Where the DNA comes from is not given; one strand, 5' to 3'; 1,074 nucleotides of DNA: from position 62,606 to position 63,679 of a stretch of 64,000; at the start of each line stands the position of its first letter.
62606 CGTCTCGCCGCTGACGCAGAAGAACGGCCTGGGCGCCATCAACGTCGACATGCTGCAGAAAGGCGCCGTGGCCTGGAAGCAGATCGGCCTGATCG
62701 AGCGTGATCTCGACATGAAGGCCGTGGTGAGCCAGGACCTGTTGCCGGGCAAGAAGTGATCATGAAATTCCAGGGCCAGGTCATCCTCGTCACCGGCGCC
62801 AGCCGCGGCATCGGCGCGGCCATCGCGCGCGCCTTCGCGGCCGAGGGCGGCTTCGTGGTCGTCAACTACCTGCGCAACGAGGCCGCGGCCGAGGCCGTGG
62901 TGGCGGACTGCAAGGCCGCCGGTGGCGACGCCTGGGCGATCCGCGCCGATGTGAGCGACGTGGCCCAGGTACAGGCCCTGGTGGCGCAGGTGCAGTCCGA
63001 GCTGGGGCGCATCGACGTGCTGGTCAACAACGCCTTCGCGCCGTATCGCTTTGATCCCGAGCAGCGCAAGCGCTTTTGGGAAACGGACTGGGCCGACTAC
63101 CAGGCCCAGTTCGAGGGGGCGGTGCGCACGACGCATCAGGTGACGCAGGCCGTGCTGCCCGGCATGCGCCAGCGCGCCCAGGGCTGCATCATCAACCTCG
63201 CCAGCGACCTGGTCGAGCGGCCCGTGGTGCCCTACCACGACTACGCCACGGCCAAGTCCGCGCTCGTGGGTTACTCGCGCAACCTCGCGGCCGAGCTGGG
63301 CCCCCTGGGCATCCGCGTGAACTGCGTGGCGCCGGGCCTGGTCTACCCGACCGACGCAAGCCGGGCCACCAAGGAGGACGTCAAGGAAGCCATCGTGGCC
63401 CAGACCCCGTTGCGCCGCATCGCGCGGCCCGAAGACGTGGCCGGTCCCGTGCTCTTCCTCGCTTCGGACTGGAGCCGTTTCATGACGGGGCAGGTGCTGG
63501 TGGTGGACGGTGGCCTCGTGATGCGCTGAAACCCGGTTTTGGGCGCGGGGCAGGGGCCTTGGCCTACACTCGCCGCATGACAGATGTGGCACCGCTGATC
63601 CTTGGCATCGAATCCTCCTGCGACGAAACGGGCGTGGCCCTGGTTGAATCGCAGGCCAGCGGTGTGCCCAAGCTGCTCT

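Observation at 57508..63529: TPP riboswitch controlling a LuxE/LuxC carboxylate-reducing pair, a ThiXYZ-like ABC importer and an SDR: candidate undescribed reductive salvage of oxidised thiamine precursors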

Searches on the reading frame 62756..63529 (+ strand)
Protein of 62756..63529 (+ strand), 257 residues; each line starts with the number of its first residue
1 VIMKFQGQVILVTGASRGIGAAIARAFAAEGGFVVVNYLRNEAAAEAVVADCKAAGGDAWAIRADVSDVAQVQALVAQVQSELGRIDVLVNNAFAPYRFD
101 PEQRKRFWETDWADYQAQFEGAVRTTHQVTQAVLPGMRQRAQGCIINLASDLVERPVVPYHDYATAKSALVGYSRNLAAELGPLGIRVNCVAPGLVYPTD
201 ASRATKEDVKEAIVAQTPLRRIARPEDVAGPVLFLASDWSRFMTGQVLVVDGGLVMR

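Call 3: search_protein_families(library=pfam, proteins=[window:62756-63529:+])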
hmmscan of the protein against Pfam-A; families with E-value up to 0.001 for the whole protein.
window:62756-63529:+ (257 aa): 5 families
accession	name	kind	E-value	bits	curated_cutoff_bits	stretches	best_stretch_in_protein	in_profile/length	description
PF13561.12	adh_short_C2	-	1.7e-62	211.5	27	1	14-254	1-235/236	Enoyl-(Acyl carrier protein) reductase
PF00106.31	adh_short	-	4e-48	163.9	26.6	1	8-208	1-193/195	short chain dehydrogenase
PF08659.16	KR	-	8.5e-08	32.7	22.6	1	10-95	3-91/180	KR domain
PF23441.1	SDR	-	1.1e-05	25.4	27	1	8-255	8-256/258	SDR-like rossmann domain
PF01370.27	Epimerase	-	0.0004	20.3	20.9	0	10-122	1-102/240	NAD dependent epimerase/dehydratase family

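Call 4: search_protein_families(library=ncbifam, proteins=[window:62756-63529:+])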
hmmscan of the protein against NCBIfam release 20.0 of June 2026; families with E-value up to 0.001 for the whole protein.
window:62756-63529:+ (257 aa): 232 families (the best 25 are shown)
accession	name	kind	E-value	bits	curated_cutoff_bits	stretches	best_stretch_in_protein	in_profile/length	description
NF006393.0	PRK08642.1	equivalog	9.4e-91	303.8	292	1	3-256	2-253/254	3-oxoacyl-ACP reductase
NF005559.1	PRK07231.1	subfamily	1.4e-61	208.2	215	1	5-255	2-248/249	glucose 1-dehydrogenase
NF009466.0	PRK12826.1-2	subfamily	1.2e-59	201.8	222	1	7-256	3-246/248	3-oxoacyl-ACP reductase FabG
NF004198.0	PRK05653.1-3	equivalog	7.3e-58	195.9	296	1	4-256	4-248/248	3-oxoacyl-ACP reductase FabG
NF004197.0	PRK05653.1-1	equivalog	3.6e-55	187.3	332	1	3-256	3-248/249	3-oxoacyl-ACP reductase FabG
NF005853.0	PRK07774.1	equivalog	1.1e-54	185.5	303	1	3-257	2-249/250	SDR family oxidoreductase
TIGR01830.1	3oxo_ACP_reduc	equivalog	1.4e-54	185.4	297.75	1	11-255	2-239/239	3-oxoacyl-[acyl-carrier-protein] reductase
NF004791.0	PRK06138.1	equivalog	1e-52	178.9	312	1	3-255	1-250/252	SDR family oxidoreductase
NF009468.0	PRK12826.1-4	equivalog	1.3e-52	179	318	1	2-255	2-248/256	SDR family oxidoreductase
NF009464.0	PRK12824.1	subfamily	1.6e-52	178.6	269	1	8-257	3-245/245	3-oxoacyl-ACP reductase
NF005909.0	PRK07890.1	subfamily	2.5e-52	177.7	258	1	2-255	2-258/260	short chain dehydrogenase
NF005446.0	PRK07035.1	equivalog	3e-52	177.4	373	1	4-255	8-254/255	SDR family oxidoreductase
NF004778.0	PRK06124.1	equivalog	4.5e-52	177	303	1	4-256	8-254/256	SDR family oxidoreductase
NF006070.0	PRK08213.1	subfamily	6.8e-52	176.5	279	1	3-254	8-256/259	gluconate 5-dehydrogenase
NF004818.0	PRK06172.1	equivalog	1.7e-51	175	336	1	1-255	1-251/253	SDR family oxidoreductase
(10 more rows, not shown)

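Call 34: search_solved_structures(query=window:62756-63526:+, max_evalue=1e-30)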
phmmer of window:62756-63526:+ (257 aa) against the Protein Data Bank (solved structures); distinct sequences matched with E-value up to 1e-30: 102 (the best 60 are shown).
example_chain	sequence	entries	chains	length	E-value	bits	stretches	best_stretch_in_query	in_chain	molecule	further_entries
3osu_A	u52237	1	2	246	1.6e-44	155.3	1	10-256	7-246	3-oxoacyl-[acyl-carrier-protein] reductase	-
3sj7_A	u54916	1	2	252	2e-44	155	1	10-256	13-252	3-oxoacyl-(Acyl-carrier-protein) reductase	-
4m8s_A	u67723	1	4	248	5.9e-44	153.5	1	5-256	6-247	Putative 3-oxoacyl-[acyl-carrier protein] reductase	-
4mow_A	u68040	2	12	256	2e-42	148.5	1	3-254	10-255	Glucose 1-dehydrogenase | Putative glucose 1-dehydrogenase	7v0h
2uvd_A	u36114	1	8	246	3.4e-41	144.4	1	6-256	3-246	3-OXOACYL-(ACYL-CARRIER-PROTEIN) REDUCTASE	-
4jro_A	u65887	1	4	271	3.4e-40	141.1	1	3-256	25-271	FabG protein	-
4dml_A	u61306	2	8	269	6.6e-40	140.2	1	7-256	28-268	3-oxoacyl-[acyl-carrier-protein] reductase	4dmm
1i01_A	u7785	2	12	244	7e-40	140.1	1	3-256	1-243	BETA-KETOACYL [ACP] REDUCTASE | 3-oxoacyl-[acyl-carrier protein] reductase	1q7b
4rzh_A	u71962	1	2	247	1e-39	139.6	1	6-256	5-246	3-oxoacyl-[acyl-carrier protein] reductase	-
9ng1_A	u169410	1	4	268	1.7e-39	138.8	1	8-256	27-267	2,3-dihydroxy-2,3-dihydro-p-cumate dehydrogenase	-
1q7c_A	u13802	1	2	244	2.5e-39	138.3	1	3-256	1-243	3-oxoacyl-[acyl-carrier protein] reductase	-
4wjz_A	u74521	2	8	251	3.9e-39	137.6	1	2-256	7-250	3-oxoacyl-[acyl-carrier-protein] reductase FabG | 3-oxoacyl-[acyl-carrier protein] reductase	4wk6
6t77_A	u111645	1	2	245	4.8e-39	137.4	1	3-256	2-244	3-oxoacyl-ACP reductase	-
7emg_A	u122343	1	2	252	7.2e-39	136.8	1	3-256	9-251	3-oxoacyl-[acyl-carrier-protein] reductase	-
3cxr_A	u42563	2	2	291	7.6e-39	136.7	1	5-255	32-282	Dehydrogenase with different specificities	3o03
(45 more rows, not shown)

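Call 58: search_protein_representatives(protein=window:62756-63526:+)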
Query: 257 residues. Proteins with E-value up to 0.001 (for the whole library): 269308; up to 1e-10: 87106; up to 1e-30: 2979. The best 150 are listed.
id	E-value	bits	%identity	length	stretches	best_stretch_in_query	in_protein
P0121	8.2e-117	405.1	73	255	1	3-257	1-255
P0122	2.7e-101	354.3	66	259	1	3-257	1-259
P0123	6.0e-82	291.0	54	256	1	4-256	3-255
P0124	3.6e-69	249.1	50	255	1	5-256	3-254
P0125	1.6e-67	243.8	64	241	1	3-183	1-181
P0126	3.4e-65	236.2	49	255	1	3-257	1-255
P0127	3.5e-63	229.5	47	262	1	4-256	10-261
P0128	3.0e-62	226.5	47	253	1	3-256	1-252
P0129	1.1e-61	224.7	50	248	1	6-256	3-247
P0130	1.7e-56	207.7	54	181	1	5-182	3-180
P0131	4.4e-56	206.3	36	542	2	6-254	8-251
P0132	4.7e-56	206.2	50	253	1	5-256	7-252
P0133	6.7e-55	202.4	64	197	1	4-149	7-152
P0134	1.1e-54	201.7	33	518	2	8-256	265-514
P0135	3.0e-53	197.0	46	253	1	3-256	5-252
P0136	3.3e-53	196.9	45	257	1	5-256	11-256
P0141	6.3e-52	192.7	44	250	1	3-256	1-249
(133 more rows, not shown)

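Call 59: list_cluster_members(proteins=[P0123, P0124, P0126, P0127, P0128, P0129, P0132, P0135, P0136, P0141])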
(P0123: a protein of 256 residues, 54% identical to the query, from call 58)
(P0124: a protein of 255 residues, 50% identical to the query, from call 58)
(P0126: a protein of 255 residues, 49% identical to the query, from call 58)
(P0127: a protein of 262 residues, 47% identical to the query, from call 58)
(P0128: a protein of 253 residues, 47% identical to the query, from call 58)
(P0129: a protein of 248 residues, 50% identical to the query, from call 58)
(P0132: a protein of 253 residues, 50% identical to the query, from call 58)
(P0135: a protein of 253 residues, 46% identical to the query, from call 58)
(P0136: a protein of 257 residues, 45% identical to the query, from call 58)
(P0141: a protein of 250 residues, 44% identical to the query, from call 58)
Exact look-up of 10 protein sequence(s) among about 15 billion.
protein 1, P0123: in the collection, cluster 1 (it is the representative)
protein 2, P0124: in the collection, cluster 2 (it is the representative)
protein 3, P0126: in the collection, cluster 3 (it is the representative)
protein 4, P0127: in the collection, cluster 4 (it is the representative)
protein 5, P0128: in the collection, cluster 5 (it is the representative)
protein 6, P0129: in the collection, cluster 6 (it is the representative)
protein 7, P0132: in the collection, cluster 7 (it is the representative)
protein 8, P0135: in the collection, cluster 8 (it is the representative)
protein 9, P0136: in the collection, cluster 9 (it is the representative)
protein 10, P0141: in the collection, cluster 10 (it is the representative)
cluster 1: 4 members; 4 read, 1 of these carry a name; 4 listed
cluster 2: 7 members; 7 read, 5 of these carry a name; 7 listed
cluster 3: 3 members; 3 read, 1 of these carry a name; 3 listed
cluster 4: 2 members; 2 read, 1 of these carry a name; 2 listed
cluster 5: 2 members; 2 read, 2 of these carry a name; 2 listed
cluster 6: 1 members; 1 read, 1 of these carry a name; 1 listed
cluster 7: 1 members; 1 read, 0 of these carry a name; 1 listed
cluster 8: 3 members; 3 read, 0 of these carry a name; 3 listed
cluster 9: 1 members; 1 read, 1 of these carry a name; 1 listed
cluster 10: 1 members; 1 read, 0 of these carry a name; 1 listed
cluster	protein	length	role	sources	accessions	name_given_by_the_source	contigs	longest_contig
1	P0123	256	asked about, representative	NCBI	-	-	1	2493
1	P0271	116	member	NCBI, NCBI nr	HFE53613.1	MAG TPA: SDR family oxidoreductase, partial [Bacteroidetes bacterium] | SDR family oxidoreductase [Bacteroidota bacterium]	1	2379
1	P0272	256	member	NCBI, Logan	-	-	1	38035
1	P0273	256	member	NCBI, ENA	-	-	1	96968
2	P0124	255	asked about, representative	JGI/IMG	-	3-oxoacyl-[acyl-carrier protein] reductase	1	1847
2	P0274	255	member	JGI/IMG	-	3-oxoacyl-[acyl-carrier protein] reductase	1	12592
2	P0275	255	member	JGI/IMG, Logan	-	3-oxoacyl-[acyl-carrier protein] reductase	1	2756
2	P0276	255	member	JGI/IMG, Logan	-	3-oxoacyl-[acyl-carrier protein] reductase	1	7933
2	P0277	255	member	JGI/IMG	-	3-oxoacyl-[acyl-carrier protein] reductase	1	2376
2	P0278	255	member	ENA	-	-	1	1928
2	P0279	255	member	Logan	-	-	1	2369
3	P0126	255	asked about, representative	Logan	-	-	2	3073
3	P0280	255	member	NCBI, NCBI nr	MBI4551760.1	MAG: SDR family oxidoreductase [Candidatus Latescibacteria bacterium] | SDR family oxidoreductase [Candidatus Latescibacterota bacterium]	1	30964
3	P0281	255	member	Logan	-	-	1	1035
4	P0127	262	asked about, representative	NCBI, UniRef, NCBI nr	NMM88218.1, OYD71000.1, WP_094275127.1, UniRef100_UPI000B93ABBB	3-oxoacyl-ACP reductase [Rhodococcus sp. SRB_17] | 3-oxoacyl-ACP reductase n=1 Tax=Rhodococcus sp. OK302 TaxID=1882769 RepID=UPI000B93ABBB | 3-oxoacyl-ACP reductase [Rhodococcus sp. OK302]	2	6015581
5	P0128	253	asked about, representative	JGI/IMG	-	3-oxoacyl-[acyl-carrier protein] reductase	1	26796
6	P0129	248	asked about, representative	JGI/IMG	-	3-oxoacyl-[acyl-carrier protein] reductase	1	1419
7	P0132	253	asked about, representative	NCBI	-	-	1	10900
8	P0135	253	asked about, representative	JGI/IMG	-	-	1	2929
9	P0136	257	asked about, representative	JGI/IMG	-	3-oxoacyl-[acyl-carrier protein] reductase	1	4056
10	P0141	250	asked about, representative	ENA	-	-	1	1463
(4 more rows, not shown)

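Call 60: find_homologous_proteins(query=P0127, max_evalue=1e-20)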
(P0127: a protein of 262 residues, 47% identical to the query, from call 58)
Query P0127 (262 aa): 5708 proteins with E <= 1e-20 among 8000 candidates; the best 120 are listed.
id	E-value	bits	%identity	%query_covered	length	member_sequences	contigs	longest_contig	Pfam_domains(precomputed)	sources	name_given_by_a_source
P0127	2.4e-163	560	100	100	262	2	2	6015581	PF08659.17,PF13561.13,PF00106.32,PF01370.28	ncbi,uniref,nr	ncbi:3-oxoacyl-ACP reductase [Rhodococcus sp. SRB_17]|uniref:3-oxoacyl-ACP reductase n=1 Tax=Rhodoco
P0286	7.5e-149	512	92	100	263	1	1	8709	PF08659.17,PF13561.13,PF00106.32,PF01370.28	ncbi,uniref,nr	ncbi:3-oxoacyl-ACP reductase [Rhodococcus globerulus]|uniref:3-oxoacyl-ACP reductase n=1 Tax=Rhodoco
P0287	3.6e-138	477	86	100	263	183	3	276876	PF08659.17,PF13561.13,PF00106.32,PF01370.28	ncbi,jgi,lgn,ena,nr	ncbi:3-oxoacyl-ACP reductase [Rhodococcus erythropolis]|nr:3-oxoacyl-ACP reductase [Rhodococcus eryt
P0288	1.1e-137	476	85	100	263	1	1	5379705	PF08659.17,PF13561.13,PF00106.32,PF01370.28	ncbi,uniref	ncbi:3-oxoacyl-[acyl-carrier protein] reductase [Rhodococcus sp. 27YEA15]|uniref:3-oxoacyl-ACP reduc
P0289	8.4e-133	460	83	100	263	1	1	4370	PF08659.17,PF13561.13,PF00106.32,PF01370.28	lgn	-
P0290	1.4e-126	439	77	98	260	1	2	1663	PF08659.17,PF13561.13,PF00106.32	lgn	-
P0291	6.7e-126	437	79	96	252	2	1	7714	PF08659.17,PF13561.13,PF00106.32,PF01370.28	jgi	jgi:3-oxoacyl-[acyl-carrier protein] reductase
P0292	9.3e-126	437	78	96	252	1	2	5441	PF08659.17,PF13561.13,PF00106.32,PF01370.28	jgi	jgi:3-oxoacyl-[acyl-carrier protein] reductase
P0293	4.1e-125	434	77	98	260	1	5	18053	PF08659.17,PF13561.13,PF00106.32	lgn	-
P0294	7.3e-125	434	78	97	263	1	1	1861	PF08659.17,PF13561.13,PF00106.32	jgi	jgi:3-oxoacyl-[acyl-carrier protein] reductase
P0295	3.2e-124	431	76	100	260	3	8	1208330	PF08659.17,PF13561.13,PF00106.32,PF01370.28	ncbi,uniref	ncbi:3-oxoacyl-ACP reductase [Rhodococcus sp. BP-110]|uniref:3-oxoacyl-ACP reductase n=1 Tax=unclass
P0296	3.5e-124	431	77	96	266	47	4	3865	PF08659.17,PF13561.13,PF00106.32,PF01370.28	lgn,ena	-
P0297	1.2e-123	430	77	97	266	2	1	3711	PF08659.17,PF13561.13,PF00106.32,PF01370.28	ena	-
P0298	3.5e-123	428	77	98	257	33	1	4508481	PF08659.17,PF13561.13,PF00106.32,PF01370.28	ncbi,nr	ncbi:3-oxoacyl-[acyl-carrier protein] reductase [Rhodococcus sp. SORGH_AS303]|nr:3-oxoacyl-[acyl-car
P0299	1.0e-122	427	76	97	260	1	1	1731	PF08659.17,PF13561.13,PF00106.32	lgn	-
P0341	5.7e-114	398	72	97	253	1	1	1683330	PF08659.17,PF13561.13,PF00106.32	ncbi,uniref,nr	ncbi:3-oxoacyl-ACP reductase [Stenotrophomonas mori]|uniref:3-oxoacyl-ACP reductase n=1 Tax=Stenotro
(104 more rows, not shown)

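Call 61: find_encoding_contigs(protein=P0127, flank=7000, max_places=2)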
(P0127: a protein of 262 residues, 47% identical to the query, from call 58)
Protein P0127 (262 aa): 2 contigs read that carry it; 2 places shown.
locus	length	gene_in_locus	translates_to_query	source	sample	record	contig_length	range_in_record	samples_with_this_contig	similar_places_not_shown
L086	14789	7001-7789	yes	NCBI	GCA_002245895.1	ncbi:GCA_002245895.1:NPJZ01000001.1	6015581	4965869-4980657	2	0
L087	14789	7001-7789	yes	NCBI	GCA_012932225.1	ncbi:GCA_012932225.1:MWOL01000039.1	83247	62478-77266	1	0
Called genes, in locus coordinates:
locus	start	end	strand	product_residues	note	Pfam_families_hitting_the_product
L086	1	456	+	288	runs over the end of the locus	PF01557:FAA_hydrolase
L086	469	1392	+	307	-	PF00903:Glyoxalase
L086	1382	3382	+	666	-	PF16177:ACAS_N, PF00501:AMP-binding, PF13193:AMP-binding_C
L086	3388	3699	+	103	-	PF07110:EthD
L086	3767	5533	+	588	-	PF01494:FAD_binding_3, PF07992:Pyr_redox_2 (weak), PF21274:Rng_hyd_C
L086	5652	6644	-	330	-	PF11583:AurF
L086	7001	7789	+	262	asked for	PF00106:adh_short, PF01370:Epimerase (weak), PF08659:KR, PF13561:adh_short_C2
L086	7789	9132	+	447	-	PF00296:Bac_luciferase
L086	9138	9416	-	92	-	-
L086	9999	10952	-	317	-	PF00126:HTH_1, PF03466:LysR_substrate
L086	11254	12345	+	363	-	PF02515:CoA_transf_3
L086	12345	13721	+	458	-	PF02515:CoA_transf_3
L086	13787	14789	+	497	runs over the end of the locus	PF00171:Aldedh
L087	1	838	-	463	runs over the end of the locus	PF00587:tRNA-synt_2b, PF03129:HGTP_anticodon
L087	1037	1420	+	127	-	PF01022:HTH_5, PF12840:HTH_20 (faint)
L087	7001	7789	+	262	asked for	PF00106:adh_short, PF01370:Epimerase (weak), PF08659:KR, PF13561:adh_short_C2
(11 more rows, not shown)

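Call 62: find_encoding_contigs(protein=P0341, flank=7000, max_places=2)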
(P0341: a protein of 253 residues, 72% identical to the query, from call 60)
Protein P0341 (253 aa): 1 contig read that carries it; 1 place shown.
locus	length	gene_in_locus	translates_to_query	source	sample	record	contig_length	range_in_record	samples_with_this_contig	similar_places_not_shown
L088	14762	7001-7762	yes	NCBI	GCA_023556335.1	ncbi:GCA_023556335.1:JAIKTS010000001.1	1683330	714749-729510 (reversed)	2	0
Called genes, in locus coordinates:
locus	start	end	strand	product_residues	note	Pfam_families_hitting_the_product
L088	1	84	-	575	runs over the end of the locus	PF01368:DHH, PF02272:DHHA1, PF17768:RecJ_OB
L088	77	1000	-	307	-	-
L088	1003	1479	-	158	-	PF03449:GreA_GreB_N, PF01272:GreA_GreB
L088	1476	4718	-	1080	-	PF25596:CPSase_L_D1, PF02655:ATP-grasp_3 (faint), PF02786:CPSase_L_D2, PF02787:CPSase_L_D3, PF25596:CPSase_L_D1, PF02786:CPSase_L_D2, PF02222:ATP-grasp (weak), PF02142:MGS, +4 more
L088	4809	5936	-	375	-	PF00988:CPSase_sm_chain, PF00117:GATase, PF07722:Peptidase_C26 (faint)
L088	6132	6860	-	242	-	PF01113:DapB_N, PF05173:DapB_C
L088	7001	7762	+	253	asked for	PF00106:adh_short, PF08659:KR, PF13561:adh_short_C2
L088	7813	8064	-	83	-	PF20228:DUF6587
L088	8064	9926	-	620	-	PF01926:MMR_HSR1, PF02421:FeoB_N, PF07670:Gate, PF07664:FeoB_C, PF07670:Gate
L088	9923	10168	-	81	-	PF04023:FeoA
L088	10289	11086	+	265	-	PF00378:ECH_1, PF16113:ECH_2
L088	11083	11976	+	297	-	PF00682:HMGL-like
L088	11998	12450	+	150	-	PF13827:DUF4189 (faint)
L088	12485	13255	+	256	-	PF00106:adh_short, PF08659:KR (weak), PF13561:adh_short_C2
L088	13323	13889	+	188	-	PF08207:EFP_N, PF01132:EFP, PF09285:Elong-fact-P_C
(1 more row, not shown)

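Call 65: search_protein_families(library=ncbifam, proteins=[P0127, P0341, P0123, P0126], max_evalue=1e-60)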
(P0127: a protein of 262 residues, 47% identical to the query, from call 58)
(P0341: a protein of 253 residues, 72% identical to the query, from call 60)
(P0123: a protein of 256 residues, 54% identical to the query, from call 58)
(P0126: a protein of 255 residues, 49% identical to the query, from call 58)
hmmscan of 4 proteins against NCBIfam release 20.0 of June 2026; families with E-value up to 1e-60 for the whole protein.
P0127 (262 aa): 1 family
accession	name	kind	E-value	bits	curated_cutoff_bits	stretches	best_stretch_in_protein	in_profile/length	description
NF006393.0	PRK08642.1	equivalog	6.7e-131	435.3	292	1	9-262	2-254/254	3-oxoacyl-ACP reductase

P0341 (253 aa): 1 family
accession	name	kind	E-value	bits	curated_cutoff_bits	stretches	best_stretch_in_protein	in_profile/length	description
NF006393.0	PRK08642.1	equivalog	6.1e-136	451.8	292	1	1-253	2-254/254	3-oxoacyl-ACP reductase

P0123 (256 aa): 4 families
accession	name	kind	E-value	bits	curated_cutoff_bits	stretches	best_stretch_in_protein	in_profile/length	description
NF006393.0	PRK08642.1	equivalog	5.4e-101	337.3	292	1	4-255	4-253/254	3-oxoacyl-ACP reductase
NF004198.0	PRK05653.1-3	equivalog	5.1e-62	209.5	296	1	3-255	4-248/248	3-oxoacyl-ACP reductase FabG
NF005559.1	PRK07231.1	subfamily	8.1e-62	208.9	215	1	4-254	2-248/249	glucose 1-dehydrogenase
NF005853.0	PRK07774.1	equivalog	8.7e-61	205.5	303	1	2-255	2-248/250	SDR family oxidoreductase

P0126 (255 aa): 1 family
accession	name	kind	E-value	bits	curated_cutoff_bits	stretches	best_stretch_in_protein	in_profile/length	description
NF006393.0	PRK08642.1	equivalog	9.5e-79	264.4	292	1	2-254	3-253/254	3-oxoacyl-ACP reductase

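Call 81: search_protein_families(library=ncbifam, proteins=[L086:7789-9129:+], max_evalue=1e-10)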
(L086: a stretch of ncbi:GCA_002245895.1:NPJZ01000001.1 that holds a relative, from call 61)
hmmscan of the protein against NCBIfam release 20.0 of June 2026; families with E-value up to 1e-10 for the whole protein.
L086:7789-9129:+ (447 aa): 7 families
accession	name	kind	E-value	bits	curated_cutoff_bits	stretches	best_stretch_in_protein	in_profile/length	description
TIGR03860.1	FMN_nitrolo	subfamily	9.3e-165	548.5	279.7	1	7-424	1-422/422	NtaA/DmoA family FMN-dependent monooxygenase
TIGR04021.1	LLM_DMSO2_sfnG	equivalog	4.6e-23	82.1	382.95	1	33-262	26-231/350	dimethylsulfone monooxygenase SfnG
TIGR03619.1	F420_Rv2161c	subfamily_domain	5.3e-19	68.8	166.9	1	64-268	31-218/247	TIGR03619 family F420-dependent LLM class oxidoreductase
TIGR03560.1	F420_Rv1855c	subfamily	7e-19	68.5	231.4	1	38-261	16-222/227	TIGR03560 family F420-dependent LLM class oxidoreductase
NF001939.1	PRK00719.1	subfamily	7.3e-19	67.8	510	1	30-258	22-219/373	alkanesulfonate monooxygenase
TIGR03565.1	alk_sulf_monoox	equivalog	9e-18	64.4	518.2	1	29-258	21-219/346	FMNH2-dependent alkanesulfonate monooxygenase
TIGR03612.1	RutA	equivalog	2.3e-15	56.9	498.3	1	70-264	64-241/355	pyrimidine utilization protein A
